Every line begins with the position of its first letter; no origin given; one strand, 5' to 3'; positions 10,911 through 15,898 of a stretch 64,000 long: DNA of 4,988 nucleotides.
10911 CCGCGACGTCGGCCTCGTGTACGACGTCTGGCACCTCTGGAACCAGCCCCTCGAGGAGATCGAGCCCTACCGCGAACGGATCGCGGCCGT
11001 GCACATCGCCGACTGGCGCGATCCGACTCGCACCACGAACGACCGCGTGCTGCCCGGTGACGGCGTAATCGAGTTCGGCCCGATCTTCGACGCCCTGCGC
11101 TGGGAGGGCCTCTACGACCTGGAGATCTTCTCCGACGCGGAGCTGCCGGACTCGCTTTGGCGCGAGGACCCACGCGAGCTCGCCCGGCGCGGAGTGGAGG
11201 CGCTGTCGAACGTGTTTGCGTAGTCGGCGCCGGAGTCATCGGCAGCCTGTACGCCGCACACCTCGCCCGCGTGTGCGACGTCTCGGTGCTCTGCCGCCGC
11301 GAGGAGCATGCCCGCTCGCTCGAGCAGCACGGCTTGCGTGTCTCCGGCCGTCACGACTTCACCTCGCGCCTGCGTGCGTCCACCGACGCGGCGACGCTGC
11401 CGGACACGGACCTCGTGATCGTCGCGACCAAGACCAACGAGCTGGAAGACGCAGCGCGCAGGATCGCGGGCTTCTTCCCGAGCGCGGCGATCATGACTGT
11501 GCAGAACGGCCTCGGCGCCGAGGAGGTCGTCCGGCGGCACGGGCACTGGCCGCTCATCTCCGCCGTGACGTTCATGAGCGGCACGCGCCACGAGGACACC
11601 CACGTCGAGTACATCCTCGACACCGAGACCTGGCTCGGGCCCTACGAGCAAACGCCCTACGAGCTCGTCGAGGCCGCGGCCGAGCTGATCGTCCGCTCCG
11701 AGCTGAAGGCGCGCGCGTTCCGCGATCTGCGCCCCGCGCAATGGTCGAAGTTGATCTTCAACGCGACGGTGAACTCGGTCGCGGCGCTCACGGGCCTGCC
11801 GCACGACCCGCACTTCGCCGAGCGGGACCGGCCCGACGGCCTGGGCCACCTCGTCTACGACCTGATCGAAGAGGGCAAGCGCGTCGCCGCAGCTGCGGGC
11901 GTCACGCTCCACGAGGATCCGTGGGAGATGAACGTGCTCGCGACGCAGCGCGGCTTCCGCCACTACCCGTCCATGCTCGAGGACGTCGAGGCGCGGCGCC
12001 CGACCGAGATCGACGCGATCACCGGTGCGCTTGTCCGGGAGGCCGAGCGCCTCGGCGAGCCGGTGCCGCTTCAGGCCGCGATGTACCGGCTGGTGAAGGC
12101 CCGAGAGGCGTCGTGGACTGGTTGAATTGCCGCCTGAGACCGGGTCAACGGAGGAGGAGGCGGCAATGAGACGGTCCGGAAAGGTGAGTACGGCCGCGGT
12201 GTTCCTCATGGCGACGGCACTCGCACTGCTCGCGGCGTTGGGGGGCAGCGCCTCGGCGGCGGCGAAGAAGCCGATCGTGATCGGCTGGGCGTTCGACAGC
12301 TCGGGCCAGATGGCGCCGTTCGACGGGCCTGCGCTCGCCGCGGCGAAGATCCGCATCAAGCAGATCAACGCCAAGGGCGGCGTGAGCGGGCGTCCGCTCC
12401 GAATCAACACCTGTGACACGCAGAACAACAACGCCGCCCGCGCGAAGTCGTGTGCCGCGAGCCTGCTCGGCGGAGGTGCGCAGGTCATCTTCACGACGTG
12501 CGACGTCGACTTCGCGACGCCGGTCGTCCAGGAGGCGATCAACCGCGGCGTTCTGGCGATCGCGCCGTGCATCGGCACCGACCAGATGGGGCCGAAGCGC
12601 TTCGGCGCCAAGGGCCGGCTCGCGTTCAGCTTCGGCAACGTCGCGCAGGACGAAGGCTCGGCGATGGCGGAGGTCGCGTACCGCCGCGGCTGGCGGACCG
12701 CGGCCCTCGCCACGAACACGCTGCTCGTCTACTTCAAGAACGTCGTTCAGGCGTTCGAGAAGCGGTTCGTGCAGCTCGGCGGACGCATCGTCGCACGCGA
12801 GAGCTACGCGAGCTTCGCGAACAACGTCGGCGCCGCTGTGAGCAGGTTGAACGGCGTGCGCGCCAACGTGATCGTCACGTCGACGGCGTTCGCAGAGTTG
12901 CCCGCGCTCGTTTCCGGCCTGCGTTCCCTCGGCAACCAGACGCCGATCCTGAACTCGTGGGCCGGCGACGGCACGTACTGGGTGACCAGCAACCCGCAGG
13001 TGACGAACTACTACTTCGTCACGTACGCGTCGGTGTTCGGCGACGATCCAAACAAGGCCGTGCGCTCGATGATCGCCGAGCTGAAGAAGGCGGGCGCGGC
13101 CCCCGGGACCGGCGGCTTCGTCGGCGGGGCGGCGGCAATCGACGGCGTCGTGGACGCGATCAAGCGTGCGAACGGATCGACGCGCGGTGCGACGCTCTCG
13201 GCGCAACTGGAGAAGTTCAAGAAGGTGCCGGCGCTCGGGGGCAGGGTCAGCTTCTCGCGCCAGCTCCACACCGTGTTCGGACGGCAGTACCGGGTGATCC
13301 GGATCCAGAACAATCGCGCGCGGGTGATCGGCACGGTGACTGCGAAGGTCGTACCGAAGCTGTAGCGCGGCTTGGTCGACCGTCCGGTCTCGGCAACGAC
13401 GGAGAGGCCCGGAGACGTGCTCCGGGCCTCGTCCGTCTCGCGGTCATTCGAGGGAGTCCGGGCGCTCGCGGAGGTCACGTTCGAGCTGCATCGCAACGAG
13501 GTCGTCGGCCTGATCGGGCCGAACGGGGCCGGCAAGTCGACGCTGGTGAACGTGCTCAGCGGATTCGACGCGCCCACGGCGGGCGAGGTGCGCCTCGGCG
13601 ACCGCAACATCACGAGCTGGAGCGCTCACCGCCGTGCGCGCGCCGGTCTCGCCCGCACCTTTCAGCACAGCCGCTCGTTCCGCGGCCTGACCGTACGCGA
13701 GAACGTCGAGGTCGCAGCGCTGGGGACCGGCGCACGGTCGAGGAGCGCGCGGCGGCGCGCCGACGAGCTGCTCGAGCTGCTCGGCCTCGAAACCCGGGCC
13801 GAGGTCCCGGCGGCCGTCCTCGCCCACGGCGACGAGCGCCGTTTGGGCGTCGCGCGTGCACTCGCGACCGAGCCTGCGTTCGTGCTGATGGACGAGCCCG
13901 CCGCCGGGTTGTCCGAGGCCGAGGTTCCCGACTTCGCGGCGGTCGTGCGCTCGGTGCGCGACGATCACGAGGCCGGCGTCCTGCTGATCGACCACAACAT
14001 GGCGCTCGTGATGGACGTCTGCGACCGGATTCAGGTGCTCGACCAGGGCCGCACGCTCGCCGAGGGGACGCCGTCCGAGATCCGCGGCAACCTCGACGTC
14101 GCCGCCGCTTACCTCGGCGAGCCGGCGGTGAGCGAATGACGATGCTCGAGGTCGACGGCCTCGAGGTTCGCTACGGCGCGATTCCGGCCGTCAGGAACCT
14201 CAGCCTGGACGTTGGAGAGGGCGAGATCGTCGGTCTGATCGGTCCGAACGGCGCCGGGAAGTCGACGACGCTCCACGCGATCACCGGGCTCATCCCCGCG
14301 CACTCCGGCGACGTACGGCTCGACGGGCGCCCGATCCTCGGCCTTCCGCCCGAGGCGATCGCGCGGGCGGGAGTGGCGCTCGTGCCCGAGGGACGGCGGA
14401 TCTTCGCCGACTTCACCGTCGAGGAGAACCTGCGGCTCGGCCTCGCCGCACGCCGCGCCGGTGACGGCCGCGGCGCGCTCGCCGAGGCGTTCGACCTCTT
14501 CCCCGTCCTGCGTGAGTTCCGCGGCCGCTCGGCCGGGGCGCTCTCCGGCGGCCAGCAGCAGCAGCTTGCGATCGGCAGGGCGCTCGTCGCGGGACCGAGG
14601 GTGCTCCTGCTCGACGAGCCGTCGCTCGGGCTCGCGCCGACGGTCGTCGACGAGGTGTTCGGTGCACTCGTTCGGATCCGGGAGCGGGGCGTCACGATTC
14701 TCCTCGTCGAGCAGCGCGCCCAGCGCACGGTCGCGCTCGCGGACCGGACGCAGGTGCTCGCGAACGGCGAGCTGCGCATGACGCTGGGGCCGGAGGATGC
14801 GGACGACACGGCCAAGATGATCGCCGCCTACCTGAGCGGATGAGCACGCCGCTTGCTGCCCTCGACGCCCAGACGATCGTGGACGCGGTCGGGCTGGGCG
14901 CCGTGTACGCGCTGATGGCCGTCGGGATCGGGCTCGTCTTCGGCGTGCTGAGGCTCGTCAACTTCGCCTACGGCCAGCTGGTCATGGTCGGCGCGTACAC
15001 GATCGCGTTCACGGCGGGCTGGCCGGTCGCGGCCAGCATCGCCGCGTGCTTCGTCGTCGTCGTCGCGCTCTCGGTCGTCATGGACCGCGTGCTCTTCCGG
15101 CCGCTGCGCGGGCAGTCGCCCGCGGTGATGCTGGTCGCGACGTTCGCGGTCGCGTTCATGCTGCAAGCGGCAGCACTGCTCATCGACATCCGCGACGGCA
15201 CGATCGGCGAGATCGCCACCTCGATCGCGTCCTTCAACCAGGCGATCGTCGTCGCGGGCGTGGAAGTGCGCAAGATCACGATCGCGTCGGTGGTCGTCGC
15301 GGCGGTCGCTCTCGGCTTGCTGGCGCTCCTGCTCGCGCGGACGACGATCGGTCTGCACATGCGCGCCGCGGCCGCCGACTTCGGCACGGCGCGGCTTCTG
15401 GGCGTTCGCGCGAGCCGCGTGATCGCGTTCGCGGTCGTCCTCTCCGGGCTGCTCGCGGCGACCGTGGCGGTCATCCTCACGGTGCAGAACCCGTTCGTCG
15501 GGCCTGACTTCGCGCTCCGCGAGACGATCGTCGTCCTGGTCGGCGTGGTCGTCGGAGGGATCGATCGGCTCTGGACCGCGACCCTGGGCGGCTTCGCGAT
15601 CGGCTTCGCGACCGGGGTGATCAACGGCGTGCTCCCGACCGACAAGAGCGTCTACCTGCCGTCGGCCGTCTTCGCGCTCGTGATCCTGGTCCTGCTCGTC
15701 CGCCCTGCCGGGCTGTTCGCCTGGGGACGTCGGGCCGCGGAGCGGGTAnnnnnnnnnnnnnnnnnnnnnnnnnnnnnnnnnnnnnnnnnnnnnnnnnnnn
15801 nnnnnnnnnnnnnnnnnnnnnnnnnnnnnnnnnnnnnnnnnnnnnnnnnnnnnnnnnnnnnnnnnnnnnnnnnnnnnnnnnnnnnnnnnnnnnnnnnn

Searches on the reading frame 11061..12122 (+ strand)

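Call 36: search_protein_families(library=pfam, proteins=[window:11061-12122:+], max_evalue=0.00001)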
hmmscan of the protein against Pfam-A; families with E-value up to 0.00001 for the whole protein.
window:11061-12122:+ (354 aa): 2 families
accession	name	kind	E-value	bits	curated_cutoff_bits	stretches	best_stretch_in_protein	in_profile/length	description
PF02558.23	ApbA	-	9e-29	100.5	22.2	1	52-196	1-149/150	Ketopantoate reductase PanE/ApbA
PF08546.17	ApbA_C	-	3.1e-28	99.1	22.7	1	222-349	1-125/125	Ketopantoate reductase PanE/ApbA C terminal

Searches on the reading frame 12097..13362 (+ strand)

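Call 36: search_protein_families(library=pfam, proteins=[window:12097-13362:+], max_evalue=0.00001)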
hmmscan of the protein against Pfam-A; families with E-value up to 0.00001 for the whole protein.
window:12097-13362:+ (422 aa): 1 family
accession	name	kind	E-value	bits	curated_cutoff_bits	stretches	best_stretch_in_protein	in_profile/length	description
PF13458.12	Peripla_BP_6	-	1.3e-36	127.5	31.7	1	59-405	1-340/343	Periplasmic binding protein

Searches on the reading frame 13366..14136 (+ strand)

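Call 36: search_protein_families(library=pfam, proteins=[window:13366-14136:+], max_evalue=0.00001)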
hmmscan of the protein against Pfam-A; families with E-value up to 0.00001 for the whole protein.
window:13366-14136:+ (257 aa): 2 families
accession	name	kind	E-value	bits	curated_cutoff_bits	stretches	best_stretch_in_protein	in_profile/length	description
PF00005.33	ABC_tran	-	2.5e-30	106.3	25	1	35-179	2-136/137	ABC transporter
PF12399.14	BCA_ABC_TP_C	-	3.9e-08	33.2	25.5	1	229-254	1-26/27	Branched-chain amino acid ATP-binding cassette transporter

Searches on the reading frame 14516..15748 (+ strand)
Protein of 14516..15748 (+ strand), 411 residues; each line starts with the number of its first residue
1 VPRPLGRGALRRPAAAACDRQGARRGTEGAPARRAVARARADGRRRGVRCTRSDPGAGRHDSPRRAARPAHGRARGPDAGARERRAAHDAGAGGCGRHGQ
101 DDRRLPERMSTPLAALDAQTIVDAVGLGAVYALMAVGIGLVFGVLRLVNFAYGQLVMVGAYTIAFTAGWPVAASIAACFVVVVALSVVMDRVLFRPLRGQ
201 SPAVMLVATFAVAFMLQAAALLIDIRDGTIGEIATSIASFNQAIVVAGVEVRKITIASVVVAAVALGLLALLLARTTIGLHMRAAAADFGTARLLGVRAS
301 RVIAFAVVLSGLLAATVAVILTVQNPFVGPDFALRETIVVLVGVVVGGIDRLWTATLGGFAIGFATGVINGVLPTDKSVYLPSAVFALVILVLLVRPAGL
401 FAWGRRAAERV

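Call 36: search_protein_families(library=pfam, proteins=[window:14516-15748:+], max_evalue=0.00001)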
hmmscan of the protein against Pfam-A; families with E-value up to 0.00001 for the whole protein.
window:14516-15748:+ (411 aa): 1 family
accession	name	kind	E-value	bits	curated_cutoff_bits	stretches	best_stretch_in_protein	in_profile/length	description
PF02653.21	BPD_transp_2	-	3.7e-22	79.2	26.8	1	121-393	2-268/269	Branched-chain amino acid transport system / permease component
